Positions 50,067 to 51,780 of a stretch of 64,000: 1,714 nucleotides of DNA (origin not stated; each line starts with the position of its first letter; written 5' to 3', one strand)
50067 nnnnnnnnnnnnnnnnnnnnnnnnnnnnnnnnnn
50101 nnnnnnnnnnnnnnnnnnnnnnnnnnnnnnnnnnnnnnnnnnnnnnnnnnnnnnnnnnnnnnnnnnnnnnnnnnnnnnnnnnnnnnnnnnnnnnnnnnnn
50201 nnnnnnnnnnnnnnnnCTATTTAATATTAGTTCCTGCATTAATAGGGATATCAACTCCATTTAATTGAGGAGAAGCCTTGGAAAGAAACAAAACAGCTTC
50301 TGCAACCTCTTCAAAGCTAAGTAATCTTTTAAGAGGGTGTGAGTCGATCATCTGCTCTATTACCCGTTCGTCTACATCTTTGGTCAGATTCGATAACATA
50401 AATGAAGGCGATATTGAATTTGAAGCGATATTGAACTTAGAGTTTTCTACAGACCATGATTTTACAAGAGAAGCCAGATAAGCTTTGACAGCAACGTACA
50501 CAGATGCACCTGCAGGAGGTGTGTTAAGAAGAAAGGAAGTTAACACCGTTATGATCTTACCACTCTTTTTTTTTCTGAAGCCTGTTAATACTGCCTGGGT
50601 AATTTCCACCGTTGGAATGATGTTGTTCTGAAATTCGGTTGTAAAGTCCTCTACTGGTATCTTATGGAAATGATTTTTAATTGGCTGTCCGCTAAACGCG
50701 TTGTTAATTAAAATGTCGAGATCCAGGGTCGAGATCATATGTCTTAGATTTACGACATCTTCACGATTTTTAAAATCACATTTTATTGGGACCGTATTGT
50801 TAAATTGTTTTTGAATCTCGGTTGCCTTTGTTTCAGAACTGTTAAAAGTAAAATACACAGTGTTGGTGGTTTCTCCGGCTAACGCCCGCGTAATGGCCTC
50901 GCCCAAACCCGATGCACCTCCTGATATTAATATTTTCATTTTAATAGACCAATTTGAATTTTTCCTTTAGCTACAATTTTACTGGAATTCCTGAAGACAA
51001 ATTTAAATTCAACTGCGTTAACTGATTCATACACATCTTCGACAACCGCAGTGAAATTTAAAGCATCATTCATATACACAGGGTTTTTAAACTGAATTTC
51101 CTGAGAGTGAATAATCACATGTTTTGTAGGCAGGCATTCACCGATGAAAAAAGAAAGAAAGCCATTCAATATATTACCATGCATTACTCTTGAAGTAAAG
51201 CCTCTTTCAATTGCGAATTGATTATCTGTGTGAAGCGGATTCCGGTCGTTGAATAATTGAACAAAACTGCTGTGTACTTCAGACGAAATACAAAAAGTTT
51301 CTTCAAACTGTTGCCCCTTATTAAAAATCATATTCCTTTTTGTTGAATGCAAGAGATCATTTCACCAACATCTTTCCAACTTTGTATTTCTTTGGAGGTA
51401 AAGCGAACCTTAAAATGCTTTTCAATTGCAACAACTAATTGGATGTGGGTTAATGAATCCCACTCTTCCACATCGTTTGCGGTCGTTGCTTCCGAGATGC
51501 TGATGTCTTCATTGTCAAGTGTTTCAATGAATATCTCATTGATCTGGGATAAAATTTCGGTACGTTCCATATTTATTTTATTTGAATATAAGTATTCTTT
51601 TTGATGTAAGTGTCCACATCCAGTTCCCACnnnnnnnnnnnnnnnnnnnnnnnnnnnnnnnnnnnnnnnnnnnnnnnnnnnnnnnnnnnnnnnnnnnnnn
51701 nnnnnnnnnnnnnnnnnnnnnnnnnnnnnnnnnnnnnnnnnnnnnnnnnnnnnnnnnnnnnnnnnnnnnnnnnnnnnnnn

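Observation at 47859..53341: FkbH-ACP-MaoC-SDR-MBOAT-SGNH operon: predicted PKS-like glyceryl/lactyl-ACP pathway for acylating a surface glycan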

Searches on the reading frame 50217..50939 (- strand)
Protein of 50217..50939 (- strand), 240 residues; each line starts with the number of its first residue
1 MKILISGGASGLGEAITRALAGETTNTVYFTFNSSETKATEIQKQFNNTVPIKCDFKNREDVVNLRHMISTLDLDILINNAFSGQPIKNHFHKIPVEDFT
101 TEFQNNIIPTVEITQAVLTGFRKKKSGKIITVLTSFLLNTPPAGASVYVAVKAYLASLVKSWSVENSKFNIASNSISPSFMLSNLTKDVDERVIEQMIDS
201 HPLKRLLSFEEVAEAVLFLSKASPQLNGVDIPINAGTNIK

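Call 3: search_protein_families(library=pfam, proteins=[window:50217-50939:-], max_evalue=0.01)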
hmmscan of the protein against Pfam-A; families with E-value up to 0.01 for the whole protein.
window:50217-50939:- (240 aa): 4 families
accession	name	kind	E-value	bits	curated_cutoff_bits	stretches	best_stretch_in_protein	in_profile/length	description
PF13561.12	adh_short_C2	-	2.2e-31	109.7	27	1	9-237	3-235/236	Enoyl-(Acyl carrier protein) reductase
PF00106.31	adh_short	-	3.1e-27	95.8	26.6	1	3-191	3-192/195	short chain dehydrogenase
PF08659.16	KR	-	4.5e-05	23.9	22.6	1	3-164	3-165/180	KR domain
PF01370.27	Epimerase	-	0.00096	19.1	20.9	1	3-199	1-191/240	NAD dependent epimerase/dehydratase family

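Call 4: search_protein_families(library=ncbifam, proteins=[window:50217-50939:-], max_evalue=0.01)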
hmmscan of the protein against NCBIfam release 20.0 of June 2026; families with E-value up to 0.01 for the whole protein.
window:50217-50939:- (240 aa): 203 families (the best 25 are shown)
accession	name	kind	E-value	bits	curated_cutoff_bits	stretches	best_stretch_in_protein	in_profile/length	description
TIGR01830.1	3oxo_ACP_reduc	equivalog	3.6e-33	115.2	297.75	1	4-236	2-237/239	3-oxoacyl-[acyl-carrier-protein] reductase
NF047420.2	EF_P_mod_YmfI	equivalog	2e-30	106.3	238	1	3-236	2-234/236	elongation factor P 5-aminopentanone reductase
NF009466.0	PRK12826.1-2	subfamily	2.6e-30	105.7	222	1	2-238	5-245/248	3-oxoacyl-ACP reductase FabG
NF004198.0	PRK05653.1-3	equivalog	6.4e-30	104.4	296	1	3-235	10-244/248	3-oxoacyl-ACP reductase FabG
NF009464.0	PRK12824.1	subfamily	4.7e-28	98.5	269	1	4-239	6-244/245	3-oxoacyl-ACP reductase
TIGR01829.1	AcAcCoA_reduct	subfamily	1e-27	97.4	302.1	1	4-238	4-241/242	acetoacetyl-CoA reductase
NF004199.0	PRK05653.1-4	equivalog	1.2e-27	97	301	1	2-237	7-245/247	3-oxoacyl-ACP reductase FabG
NF009546.0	PRK12935.1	equivalog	1.8e-26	93.2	418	1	4-237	10-245/247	acetoacetyl-CoA reductase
NF005559.1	PRK07231.1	subfamily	8.4e-26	91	215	1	3-236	7-246/249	glucose 1-dehydrogenase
NF006393.0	PRK08642.1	equivalog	1.1e-25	90.5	292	1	3-234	9-248/254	3-oxoacyl-ACP reductase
NF052558.1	MBtsdlDhBudC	equivalog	5.8e-24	85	270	1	3-238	6-242/250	meso-2,3-butanediol dehydrogenase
TIGR01963.1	PHB_DH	subfamily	6.6e-24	84.5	307.05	1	3-236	4-251/255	3-hydroxybutyrate dehydrogenase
NF006070.0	PRK08213.1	subfamily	3.3e-23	82.5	279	1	4-238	16-257/259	gluconate 5-dehydrogenase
NF053701.1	CsHdxCHCADhChcB2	equivalog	1.8e-22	80.1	350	1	4-230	7-235/245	cis-4-hydroxycyclohexanecarboxylate dehydrogenase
NF005056.0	PRK06463.1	equivalog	1.8e-22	79.8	339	1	2-228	9-238/255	3-ketoacyl-(acyl-carrier-protein) reductase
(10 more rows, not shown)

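Call 35: search_solved_structures(query=window:50217-50939:-, max_evalue=1e-15, show_alignments=1)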
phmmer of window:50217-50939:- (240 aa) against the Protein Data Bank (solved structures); distinct sequences matched with E-value up to 1e-15: 18.
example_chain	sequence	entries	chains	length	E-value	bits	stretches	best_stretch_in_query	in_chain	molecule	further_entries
2uvd_A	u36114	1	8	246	9.9e-21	77.8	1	4-236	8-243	3-OXOACYL-(ACYL-CARRIER-PROTEIN) REDUCTASE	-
4nbu_A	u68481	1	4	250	3.7e-20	75.9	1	4-236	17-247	3-oxoacyl-(Acyl-carrier-protein) reductase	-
1ahh_A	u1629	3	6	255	1.8e-18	70.5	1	4-233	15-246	7 ALPHA-HYDROXYSTEROID DEHYDROGENASE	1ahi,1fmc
9ng1_A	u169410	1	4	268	1.9e-18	70.4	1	4-237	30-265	2,3-dihydroxy-2,3-dihydro-p-cumate dehydrogenase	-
7eny_A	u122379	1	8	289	2.7e-18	69.8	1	4-233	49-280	7alpha-hydroxysteroid dehydrogenase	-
2hq1_A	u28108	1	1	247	4.2e-18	69.2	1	4-235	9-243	Glucose/ribitol dehydrogenase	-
4jro_A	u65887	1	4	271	1e-17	68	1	4-236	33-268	FabG protein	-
3woh_A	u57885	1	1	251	1.6e-16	64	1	4-228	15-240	SiaM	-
4iuy_A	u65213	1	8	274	2.2e-16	63.6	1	3-236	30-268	Short chain dehydrogenase/reductase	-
5end_A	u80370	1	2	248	2.8e-16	63.3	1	4-236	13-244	3-oxoacyl-[acyl-carrier-protein] reductase FabG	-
9cly_A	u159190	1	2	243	3.2e-16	63.1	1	4-236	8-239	CylG protein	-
5t2u_A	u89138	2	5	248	4.6e-16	62.6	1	3-225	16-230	Oxidoreductase, short chain dehydrogenase/reductase family protein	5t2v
3emk_A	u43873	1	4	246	5.4e-16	62.3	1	2-236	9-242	GLUCOSE/RIBITOL DEHYDROGENASE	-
2nm0_A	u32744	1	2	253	5.5e-16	62.3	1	3-237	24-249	Probable 3-oxacyl-(Acyl-carrier-protein) reductase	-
3enn_A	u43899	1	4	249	5.7e-16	62.3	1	2-236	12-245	GLUCOSE/RIBITOL DEHYDROGENASE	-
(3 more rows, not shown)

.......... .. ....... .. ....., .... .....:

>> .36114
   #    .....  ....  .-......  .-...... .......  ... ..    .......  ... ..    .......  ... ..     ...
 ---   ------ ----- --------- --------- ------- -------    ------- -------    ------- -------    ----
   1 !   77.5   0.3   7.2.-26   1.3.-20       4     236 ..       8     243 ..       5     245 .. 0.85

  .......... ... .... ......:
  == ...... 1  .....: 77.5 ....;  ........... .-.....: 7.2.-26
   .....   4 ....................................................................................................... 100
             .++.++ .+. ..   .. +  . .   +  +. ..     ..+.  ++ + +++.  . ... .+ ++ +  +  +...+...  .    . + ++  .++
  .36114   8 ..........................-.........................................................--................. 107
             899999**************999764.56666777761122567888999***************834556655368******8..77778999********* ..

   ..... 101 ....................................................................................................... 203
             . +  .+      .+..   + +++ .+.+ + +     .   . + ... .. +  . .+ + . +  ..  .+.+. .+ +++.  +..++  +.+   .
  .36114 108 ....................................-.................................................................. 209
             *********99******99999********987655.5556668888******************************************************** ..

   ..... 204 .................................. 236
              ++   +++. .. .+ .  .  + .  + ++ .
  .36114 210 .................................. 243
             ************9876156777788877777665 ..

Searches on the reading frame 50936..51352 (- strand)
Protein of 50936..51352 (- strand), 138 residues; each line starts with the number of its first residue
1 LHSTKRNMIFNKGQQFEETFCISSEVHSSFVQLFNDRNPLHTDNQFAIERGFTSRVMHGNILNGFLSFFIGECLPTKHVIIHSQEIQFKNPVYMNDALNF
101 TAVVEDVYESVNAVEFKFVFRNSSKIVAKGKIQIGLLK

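Call 3: search_protein_families(library=pfam, proteins=[window:50936-51352:-], max_evalue=0.01)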
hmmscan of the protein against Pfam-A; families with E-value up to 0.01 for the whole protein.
window:50936-51352:- (138 aa): 1 family
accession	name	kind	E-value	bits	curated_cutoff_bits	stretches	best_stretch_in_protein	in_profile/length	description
PF01575.25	MaoC_dehydratas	-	8.4e-11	42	27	1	29-108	25-105/123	MaoC like domain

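Call 4: search_protein_families(library=ncbifam, proteins=[window:50936-51352:-], max_evalue=0.01)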
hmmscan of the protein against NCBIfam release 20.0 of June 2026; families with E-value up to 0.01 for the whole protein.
window:50936-51352:- (138 aa): 2 families
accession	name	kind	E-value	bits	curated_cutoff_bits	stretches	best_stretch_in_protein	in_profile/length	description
NF006045.0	PRK08190.1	subfamily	1.6e-10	40.4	282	1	28-134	32-139/467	bifunctional enoyl-CoA hydratase/phosphate acetyltransferase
NF007561.1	PRK10188.1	equivalog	0.0006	19.2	350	1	32-130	98-194/240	quorum-sensing transcriptional regulator SdiA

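Call 34: search_solved_structures(query=window:50936-51331:-, max_evalue=0.01, show_alignments=2)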
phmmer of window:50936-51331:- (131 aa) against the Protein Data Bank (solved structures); distinct sequences matched with E-value up to 0.01: 8.
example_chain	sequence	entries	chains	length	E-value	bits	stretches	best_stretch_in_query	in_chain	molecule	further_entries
3ir3_A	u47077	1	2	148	1.3e-11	48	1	21-126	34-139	3-hydroxyacyl-thioester dehydratase 2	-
1iq6_A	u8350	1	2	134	5.2e-10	42.8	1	19-96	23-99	(R)-SPECIFIC ENOYL-COA HYDRATASE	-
5cpg_A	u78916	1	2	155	2.6e-09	40.6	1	5-127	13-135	(R)-specific enoyl-CoA hydratase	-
2b3m_A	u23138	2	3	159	3.5e-08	36.9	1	20-127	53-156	hypothetical protein AF1124 | putative dehydratase AF1124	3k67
3oml_A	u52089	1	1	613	6.3e-05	26.4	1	16-111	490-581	Peroxisomal Multifunctional Enzyme Type 2, CG3415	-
1s9c_A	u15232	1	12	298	0.0018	21.7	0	21-92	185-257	Peroxisomal multifunctional enzyme type 2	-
2cdh_S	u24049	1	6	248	0.0023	21.4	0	21-92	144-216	DEHYDRATASE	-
7mku_A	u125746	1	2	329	0.0095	19.4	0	23-67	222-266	Enoyl-CoA hydratase 2, peroxisomal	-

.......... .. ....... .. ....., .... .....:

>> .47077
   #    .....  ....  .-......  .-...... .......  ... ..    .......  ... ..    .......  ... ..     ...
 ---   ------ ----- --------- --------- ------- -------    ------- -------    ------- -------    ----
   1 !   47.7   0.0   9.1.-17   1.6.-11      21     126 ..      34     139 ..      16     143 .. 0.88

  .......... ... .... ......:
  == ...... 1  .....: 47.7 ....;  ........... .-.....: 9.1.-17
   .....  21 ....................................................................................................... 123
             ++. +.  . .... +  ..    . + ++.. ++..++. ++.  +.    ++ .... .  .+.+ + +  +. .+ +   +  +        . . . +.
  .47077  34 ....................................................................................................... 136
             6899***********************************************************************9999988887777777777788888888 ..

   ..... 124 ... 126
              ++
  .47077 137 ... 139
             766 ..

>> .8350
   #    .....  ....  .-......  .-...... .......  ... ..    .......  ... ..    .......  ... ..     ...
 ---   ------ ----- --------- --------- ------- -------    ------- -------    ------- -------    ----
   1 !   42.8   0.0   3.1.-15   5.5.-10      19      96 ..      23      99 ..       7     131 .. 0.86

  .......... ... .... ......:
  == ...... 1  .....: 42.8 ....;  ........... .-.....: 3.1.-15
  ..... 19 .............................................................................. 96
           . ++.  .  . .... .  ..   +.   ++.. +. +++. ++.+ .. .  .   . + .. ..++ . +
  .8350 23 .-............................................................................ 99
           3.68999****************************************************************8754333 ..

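Call 45: find_related_loci(query=window:50936-51331:-, collection=genome_contigs, flank=7000)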
Query window:50936-51331:- (131 aa) in genome_contigs; peptide patterns used: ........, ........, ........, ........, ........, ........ (x = any residue, [..] = any of these).
213 stretches matched a pattern; 153 encode a relative of the query (tblastn E <= 1e-3); the best 80 are kept; 80 distinct loci.
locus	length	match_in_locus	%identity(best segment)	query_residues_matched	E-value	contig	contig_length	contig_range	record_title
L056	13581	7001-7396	73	1-131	1e-61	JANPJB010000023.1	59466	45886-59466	MAG: Flavobacterium sp. isolate VAR_61_metabat_476 VAR_61_k141_1401840, whole genome shotgun sequence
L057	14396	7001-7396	72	1-131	8e-62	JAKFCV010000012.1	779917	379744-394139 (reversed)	MAG: Pedobacter sp. isolate LC030 contig-124_2, whole genome shotgun sequence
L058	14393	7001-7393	71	1-130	1e-59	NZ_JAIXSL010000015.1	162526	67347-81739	MAG: Flavobacterium sp. isolate C8_MAG_00003 pond_C8_MAG_00003_000000000010, whole genome shotgun sequence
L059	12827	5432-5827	68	1-131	3e-58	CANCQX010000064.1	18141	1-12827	MAG: Flavobacteriales bacterium isolate JR-MC-I-240519-72 genome assembly, contig: JR-MC-I-240519-C5196, whole genome sh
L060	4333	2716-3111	66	1-131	7e-58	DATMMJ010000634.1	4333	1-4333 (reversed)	MAG TPA_asm: Puia sp. isolate SMAG_U12820 k141_4551488, whole genome shotgun sequence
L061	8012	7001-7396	67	1-131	2e-57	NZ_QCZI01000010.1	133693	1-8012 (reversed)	Flavobacterium psychrotolerans strain RB1R5 NODE_10_length_133693_cov_335.600070, whole genome shotgun sequence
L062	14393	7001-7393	67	1-130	1e-57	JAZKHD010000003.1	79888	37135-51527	MAG: Bacteroidota bacterium isolate DC_RB_04_SPN110320-bin078_1 DCRB04SPN_B078_1_000000000003, whole genome shotgun sequ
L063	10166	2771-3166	67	1-131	4e-57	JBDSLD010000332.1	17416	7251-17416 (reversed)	MAG: Ferruginibacter sp. isolate cluster1_bin.361 k127_13420385, whole genome shotgun sequence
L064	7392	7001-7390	68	1-129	3e-57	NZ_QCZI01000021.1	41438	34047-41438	Flavobacterium psychrotolerans strain RB1R5 NODE_21_length_41438_cov_331.543507, whole genome shotgun sequence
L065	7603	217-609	66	1-130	1e-56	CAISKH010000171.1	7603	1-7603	MAG: uncultured Mucilaginibacter sp. isolate Umea_bin-01567 genome assembly, contig: bin-01567:171/712, whole genome sho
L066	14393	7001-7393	68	1-130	6e-56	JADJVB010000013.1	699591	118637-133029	MAG: Chitinophagaceae bacterium isolate Hirt_18-Q3-R61-65_MAXAC.324_sub tig00316569-10-6995810, whole genome shotgun seq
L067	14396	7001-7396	65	1-131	6e-56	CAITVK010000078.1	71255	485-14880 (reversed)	MAG: uncultured Chitinophagaceae bacterium isolate AM-lipid-02-D3_bin-1383 genome assembly, contig: bin-1383:078/138, wh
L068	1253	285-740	60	1-130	7e-59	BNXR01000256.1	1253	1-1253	Bacteroidia bacterium PG1894_199 DNA, sequence256, whole genome shotgun sequence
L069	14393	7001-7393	66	1-130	2e-55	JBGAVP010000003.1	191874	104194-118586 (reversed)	MAG: Chitinophagales bacterium isolate MAG_AAO_H10.2 AAOH10-2_opera_contig_368, whole genome shotgun sequence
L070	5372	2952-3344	63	1-130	1e-55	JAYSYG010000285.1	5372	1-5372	MAG: Sphingobacteriaceae bacterium isolate GFS_13377 GFS_13377_284, whole genome shotgun sequence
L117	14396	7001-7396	62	1-131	2e-49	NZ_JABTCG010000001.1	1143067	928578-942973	Maribacter arenosus strain CAU 1321 contig1, whole genome shotgun sequence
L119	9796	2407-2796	61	2-130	3e-49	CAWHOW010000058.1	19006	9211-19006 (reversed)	MAG: uncultured Bacteroidetes bacterium isolate MFD04780.bin.1.106 genome assembly, contig: contig_64517, whole genome s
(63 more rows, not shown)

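Call 52: search_protein_families(library=pfam, alignment_id=A2, max_evalue=0.00001)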
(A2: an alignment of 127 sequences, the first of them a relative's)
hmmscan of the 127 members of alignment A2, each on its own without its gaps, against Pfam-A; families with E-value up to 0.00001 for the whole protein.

A. member 1, L056:40-414:+ (125 aa): 0 families

B. families by the number of members that match (of 127 scanned): 136 families (the first 25 are shown)
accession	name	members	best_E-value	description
PF00534.26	Glycos_transf_1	6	1.7e-35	Glycosyl transferases group 1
PF13692.12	Glyco_trans_1_4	6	1e-27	Glycosyl transferases group 1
PF00733.27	Asn_synthase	5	6.1e-92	Asparagine synthase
PF00535.33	Glycos_transf_2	5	2.8e-34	Glycosyl transferase family 2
PF13641.12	Glyco_tranf_2_3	5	3.7e-19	Glycosyltransferase like family 2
PF13537.11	GATase_7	4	1.3e-46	Glutamine amidotransferase domain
PF13522.11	GATase_6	4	3.6e-42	Glutamine amidotransferase domain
PF13439.12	Glyco_transf_4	4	3.3e-10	Glycosyltransferase Family 4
PF00691.25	OmpA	3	8.7e-22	OmpA family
PF00072.30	Response_reg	3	1.3e-18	Response regulator receiver domain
PF02563.21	Poly_export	3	2.5e-16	Polysaccharide biosynthesis/export protein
PF10111.15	Glyco_tranf_2_2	3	1.7e-10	Glycosyltransferase like family 2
PF02350.25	Epimerase_2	2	2.6e-120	UDP-N-acetylglucosamine 2-epimerase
PF02719.21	Polysacc_synt_2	2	1.4e-117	Polysaccharide biosynthesis protein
PF04166.17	PdxA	2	7e-111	Pyridoxal phosphate biosynthetic protein PdxA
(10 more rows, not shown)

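Call 66: search_protein_families(library=pfam, proteins=[L119:2799-4418:+, L117:8122-9189:+, L117:9735-10397:+], max_evalue=0.001)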
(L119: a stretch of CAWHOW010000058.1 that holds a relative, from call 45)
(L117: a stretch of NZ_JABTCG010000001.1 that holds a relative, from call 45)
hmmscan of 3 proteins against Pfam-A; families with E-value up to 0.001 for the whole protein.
L119:2799-4418:+ (540 aa): 2 families
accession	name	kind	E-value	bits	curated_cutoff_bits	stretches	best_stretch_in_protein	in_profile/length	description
PF04055.27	Radical_SAM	-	4.5e-20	72.9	29.5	1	260-418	3-166/166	Radical SAM superfamily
PF02310.24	B12-binding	-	0.00031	21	32.1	0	87-160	20-93/121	B12 binding domain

L117:8122-9189:+ (356 aa): 3 families
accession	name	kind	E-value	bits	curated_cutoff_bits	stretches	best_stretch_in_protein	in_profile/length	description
PF08541.16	ACP_syn_III_C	-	2e-19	70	26.6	1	253-342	1-89/90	3-Oxoacyl-[acyl-carrier-protein (ACP)] synthase III C terminal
PF08545.16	ACP_syn_III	-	2.2e-12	47.1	24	1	116-184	2-71/80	3-Oxoacyl-[acyl-carrier-protein (ACP)] synthase III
PF08392.18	FAE1_CUT1_RppA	-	0.00062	19.6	27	0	61-155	85-179/290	FAE1/Type III polyketide synthase-like protein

L117:9735-10397:+ (221 aa): 2 families
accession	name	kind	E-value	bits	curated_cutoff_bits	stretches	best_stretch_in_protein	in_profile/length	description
PF00132.30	Hexapep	-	9.6e-14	50.8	27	1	164-193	2-31/36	Bacterial transferase hexapeptide (six repeats)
PF14602.12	Hexapep_2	-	0.00014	22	27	1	164-198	2-34/34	Hexapeptide repeat of succinyl-transferase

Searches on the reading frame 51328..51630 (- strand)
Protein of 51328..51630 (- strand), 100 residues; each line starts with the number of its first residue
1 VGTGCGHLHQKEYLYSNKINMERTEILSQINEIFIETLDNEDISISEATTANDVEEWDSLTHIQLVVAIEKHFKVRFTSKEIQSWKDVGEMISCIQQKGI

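Call 3: search_protein_families(library=pfam, proteins=[window:51328-51630:-], max_evalue=0.01)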
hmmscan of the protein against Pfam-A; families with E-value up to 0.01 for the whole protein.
window:51328-51630:- (100 aa): 1 family
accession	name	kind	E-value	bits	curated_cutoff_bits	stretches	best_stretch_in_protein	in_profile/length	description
PF00550.31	PP-binding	-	1.7e-05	25.4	20.8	1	30-95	3-67/67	Phosphopantetheine attachment site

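Call 4: search_protein_families(library=ncbifam, proteins=[window:51328-51630:-], max_evalue=0.01)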
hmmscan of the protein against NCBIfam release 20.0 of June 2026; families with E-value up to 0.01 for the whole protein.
window:51328-51630:- (100 aa): 11 families
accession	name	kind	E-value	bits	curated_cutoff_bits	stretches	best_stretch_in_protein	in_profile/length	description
NF002148.0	PRK00982.1-2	subfamily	3e-08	33.4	71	1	23-98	2-77/79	acyl carrier protein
NF002150.0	PRK00982.1-4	subfamily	2.3e-07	30.9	66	1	21-98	1-78/80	acyl carrier protein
TIGR00517.1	acyl_carrier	equivalog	3.7e-07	29.9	70.45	1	24-98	2-76/77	acyl carrier protein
NF002151.0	PRK00982.1-5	equivalog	1.2e-06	28.6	92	1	25-98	3-76/78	acyl carrier protein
NF009104.0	PRK12449.1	equivalog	2.2e-06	27.5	70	1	21-98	1-78/80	acyl carrier protein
NF002147.0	PRK00982.1-1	equivalog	3.9e-06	26.6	84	1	21-97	3-79/83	acyl carrier protein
NF040636.1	AcpM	exception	0.00021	21.3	146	1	23-97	3-77/93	meromycolate extension acyl carrier protein AcpM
NF002149.0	PRK00982.1-3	equivalog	0.00088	19.2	106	1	25-97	3-75/78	acyl carrier protein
NF003757.0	PRK05350.1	equivalog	0.0011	19.1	65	1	21-97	2-78/83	acyl carrier protein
NF005798.0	PRK07639.1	equivalog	0.002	18.5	100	1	21-96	1-79/91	petrobactin biosynthesis protein AsbD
NF058660.1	cispen_ACP_AmcB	equivalog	0.0088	16.2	80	0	30-83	11-61/80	cispentacin biosynthesis acyl carrier protein AmcB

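Call 54: search_solved_structures(query=window:51328-51570:-, max_evalue=0.01, show_alignments=1)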
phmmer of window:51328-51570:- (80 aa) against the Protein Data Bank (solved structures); distinct sequences matched with E-value up to 0.01: 7.
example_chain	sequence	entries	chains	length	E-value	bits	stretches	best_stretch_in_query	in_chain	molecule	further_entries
2lml_A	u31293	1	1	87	3.6e-15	58.8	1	7-78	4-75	Putative acyl carrier protein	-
6lvt_A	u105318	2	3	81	0.00021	24.7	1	3-78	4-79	Acyl carrier protein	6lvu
2cnr_A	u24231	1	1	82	0.00086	22.8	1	6-73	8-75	ACYL CARRIER PROTEIN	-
2koo_A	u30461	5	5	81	0.00086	22.8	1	8-73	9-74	Acyl carrier protein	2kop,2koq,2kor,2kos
2kwl_A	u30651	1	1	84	0.0027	21.2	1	1-77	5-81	Acyl carrier protein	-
2ehs_A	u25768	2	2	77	0.0073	19.9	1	9-78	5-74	Acyl carrier protein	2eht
7b0n_T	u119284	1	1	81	0.0095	19.5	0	24-75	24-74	Acyl carrier protein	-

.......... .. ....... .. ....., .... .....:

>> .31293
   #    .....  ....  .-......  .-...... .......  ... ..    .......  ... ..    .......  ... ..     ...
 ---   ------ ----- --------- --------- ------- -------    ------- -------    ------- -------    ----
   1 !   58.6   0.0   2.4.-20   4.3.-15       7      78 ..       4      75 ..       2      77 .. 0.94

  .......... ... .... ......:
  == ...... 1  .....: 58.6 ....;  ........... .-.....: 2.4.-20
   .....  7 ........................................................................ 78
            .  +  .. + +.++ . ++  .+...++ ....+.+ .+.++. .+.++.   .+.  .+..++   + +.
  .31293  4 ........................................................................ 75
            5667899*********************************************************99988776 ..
